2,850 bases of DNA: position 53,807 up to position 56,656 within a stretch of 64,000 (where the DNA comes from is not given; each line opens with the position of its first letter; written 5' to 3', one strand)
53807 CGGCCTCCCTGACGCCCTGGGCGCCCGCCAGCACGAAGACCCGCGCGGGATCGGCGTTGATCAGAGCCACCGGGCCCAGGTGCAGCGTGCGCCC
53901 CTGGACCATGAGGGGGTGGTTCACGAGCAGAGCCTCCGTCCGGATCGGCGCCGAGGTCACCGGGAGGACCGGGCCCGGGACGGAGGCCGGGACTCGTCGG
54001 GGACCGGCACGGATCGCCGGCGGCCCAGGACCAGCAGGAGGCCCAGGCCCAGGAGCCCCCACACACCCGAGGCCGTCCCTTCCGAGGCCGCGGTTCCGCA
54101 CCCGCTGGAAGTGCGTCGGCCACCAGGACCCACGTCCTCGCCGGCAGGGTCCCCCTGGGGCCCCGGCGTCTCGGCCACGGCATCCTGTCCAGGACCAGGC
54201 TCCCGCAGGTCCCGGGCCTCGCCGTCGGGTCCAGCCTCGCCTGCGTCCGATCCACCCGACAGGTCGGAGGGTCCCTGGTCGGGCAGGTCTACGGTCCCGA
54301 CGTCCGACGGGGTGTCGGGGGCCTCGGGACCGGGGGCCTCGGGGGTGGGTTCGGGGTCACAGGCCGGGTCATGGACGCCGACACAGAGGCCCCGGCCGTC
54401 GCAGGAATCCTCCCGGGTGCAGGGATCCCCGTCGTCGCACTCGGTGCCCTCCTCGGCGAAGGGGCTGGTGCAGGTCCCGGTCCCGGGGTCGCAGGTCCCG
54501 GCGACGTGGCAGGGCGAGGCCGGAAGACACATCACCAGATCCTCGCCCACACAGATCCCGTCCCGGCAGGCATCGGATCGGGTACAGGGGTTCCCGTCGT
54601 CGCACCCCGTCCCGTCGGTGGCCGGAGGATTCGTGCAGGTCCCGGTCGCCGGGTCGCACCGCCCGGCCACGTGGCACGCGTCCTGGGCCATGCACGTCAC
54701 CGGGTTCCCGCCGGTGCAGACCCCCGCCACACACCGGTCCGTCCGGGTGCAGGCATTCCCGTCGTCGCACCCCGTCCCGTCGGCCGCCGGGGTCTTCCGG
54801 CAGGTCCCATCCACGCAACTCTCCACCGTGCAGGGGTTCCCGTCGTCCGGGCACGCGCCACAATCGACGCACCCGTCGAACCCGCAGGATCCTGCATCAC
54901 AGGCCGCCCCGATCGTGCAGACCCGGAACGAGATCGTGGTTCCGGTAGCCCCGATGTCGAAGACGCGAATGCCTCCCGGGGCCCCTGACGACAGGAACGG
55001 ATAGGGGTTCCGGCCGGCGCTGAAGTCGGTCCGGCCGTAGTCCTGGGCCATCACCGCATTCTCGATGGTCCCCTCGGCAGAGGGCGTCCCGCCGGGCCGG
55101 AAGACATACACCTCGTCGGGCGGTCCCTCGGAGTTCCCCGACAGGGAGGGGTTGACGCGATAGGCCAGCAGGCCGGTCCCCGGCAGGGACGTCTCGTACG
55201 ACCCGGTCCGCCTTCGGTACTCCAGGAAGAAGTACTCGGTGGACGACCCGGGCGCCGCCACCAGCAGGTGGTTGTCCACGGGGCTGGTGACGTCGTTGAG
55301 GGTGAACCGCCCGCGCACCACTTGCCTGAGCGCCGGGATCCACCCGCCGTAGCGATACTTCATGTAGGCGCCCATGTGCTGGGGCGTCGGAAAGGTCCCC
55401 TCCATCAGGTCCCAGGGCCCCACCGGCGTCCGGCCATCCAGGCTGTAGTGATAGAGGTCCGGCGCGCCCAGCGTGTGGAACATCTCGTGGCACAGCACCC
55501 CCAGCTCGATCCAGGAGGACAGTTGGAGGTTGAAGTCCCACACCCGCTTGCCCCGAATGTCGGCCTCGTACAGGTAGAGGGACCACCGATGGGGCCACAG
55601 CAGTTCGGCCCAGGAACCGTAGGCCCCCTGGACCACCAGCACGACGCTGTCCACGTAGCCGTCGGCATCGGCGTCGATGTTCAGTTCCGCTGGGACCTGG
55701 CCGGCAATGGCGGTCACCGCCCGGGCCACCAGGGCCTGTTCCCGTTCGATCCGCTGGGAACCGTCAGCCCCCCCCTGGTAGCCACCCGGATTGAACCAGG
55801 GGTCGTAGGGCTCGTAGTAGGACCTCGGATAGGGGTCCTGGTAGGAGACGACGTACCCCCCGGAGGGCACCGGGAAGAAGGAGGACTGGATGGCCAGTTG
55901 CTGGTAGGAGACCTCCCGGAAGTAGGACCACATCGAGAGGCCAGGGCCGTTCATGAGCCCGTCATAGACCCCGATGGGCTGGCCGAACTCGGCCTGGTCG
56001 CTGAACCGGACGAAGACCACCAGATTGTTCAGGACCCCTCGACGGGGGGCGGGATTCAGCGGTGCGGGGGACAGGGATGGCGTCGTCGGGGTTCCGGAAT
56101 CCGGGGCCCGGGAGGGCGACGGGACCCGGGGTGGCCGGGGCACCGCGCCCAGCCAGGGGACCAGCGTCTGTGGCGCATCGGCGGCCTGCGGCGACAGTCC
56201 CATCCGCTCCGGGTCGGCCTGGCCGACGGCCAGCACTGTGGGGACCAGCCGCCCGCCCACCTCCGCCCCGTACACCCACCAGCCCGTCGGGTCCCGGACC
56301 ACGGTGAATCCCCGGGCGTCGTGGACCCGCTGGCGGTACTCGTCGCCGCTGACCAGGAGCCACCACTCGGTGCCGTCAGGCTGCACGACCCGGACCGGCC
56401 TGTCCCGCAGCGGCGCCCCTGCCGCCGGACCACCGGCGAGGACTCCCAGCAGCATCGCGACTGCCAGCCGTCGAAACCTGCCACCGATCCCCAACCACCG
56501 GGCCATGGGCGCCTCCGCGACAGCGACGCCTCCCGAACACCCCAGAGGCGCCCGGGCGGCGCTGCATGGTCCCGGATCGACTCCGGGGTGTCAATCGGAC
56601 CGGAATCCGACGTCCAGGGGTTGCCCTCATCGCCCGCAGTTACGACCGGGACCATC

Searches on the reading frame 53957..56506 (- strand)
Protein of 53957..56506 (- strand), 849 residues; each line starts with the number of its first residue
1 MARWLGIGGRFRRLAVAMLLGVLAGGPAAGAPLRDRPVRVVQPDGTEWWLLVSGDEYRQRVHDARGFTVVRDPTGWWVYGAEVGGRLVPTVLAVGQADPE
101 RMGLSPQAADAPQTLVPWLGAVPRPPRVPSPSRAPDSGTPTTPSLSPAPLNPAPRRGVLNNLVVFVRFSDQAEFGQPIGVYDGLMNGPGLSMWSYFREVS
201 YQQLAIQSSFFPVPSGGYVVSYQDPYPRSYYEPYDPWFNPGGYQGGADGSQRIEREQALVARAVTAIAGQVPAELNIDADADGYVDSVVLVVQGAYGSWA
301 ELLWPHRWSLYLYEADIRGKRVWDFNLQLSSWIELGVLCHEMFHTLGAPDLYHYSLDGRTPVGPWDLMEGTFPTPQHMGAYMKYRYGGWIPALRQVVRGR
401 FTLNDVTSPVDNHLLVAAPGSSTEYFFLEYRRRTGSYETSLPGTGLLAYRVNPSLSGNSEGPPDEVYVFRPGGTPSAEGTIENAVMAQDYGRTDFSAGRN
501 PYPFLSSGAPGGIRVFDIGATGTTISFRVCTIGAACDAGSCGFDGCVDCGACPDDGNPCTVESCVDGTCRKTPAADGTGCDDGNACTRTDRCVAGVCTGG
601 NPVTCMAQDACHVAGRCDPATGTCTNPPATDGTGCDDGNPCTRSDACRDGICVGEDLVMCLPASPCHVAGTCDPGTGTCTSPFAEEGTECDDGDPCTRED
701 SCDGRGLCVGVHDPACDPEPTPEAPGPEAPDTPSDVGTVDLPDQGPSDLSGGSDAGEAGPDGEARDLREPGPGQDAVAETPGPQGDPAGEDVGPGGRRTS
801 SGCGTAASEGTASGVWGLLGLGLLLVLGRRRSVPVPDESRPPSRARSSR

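Call 59: search_protein_families(library=ncbifam, proteins=[window:53957-56506:-], max_evalue=0.01)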
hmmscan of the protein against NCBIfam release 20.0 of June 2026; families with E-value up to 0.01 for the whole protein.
window:53957-56506:- (849 aa): 2 families
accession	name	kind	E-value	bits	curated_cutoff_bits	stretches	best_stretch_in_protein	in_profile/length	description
TIGR03296.1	M6dom_TIGR03296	domain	2.8e-35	122.6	110.8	1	163-450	1-286/286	M6 family metalloprotease domain-containing protein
TIGR03901.2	MYXO-CTERM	domain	0.0027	18.1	20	1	802-831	5-33/34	MYXO-CTERM sorting domain-containing protein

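Call 60: search_protein_families(library=pfam, proteins=[window:53957-56506:-], max_evalue=0.01)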
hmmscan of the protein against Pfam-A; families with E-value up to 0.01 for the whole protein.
window:53957-56506:- (849 aa): 1 family
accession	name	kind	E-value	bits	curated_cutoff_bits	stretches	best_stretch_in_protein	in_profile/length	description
PF05547.17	Peptidase_M6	-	0.005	16.6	22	1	333-370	224-262/294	Immune inhibitor A peptidase M6, catalytic domain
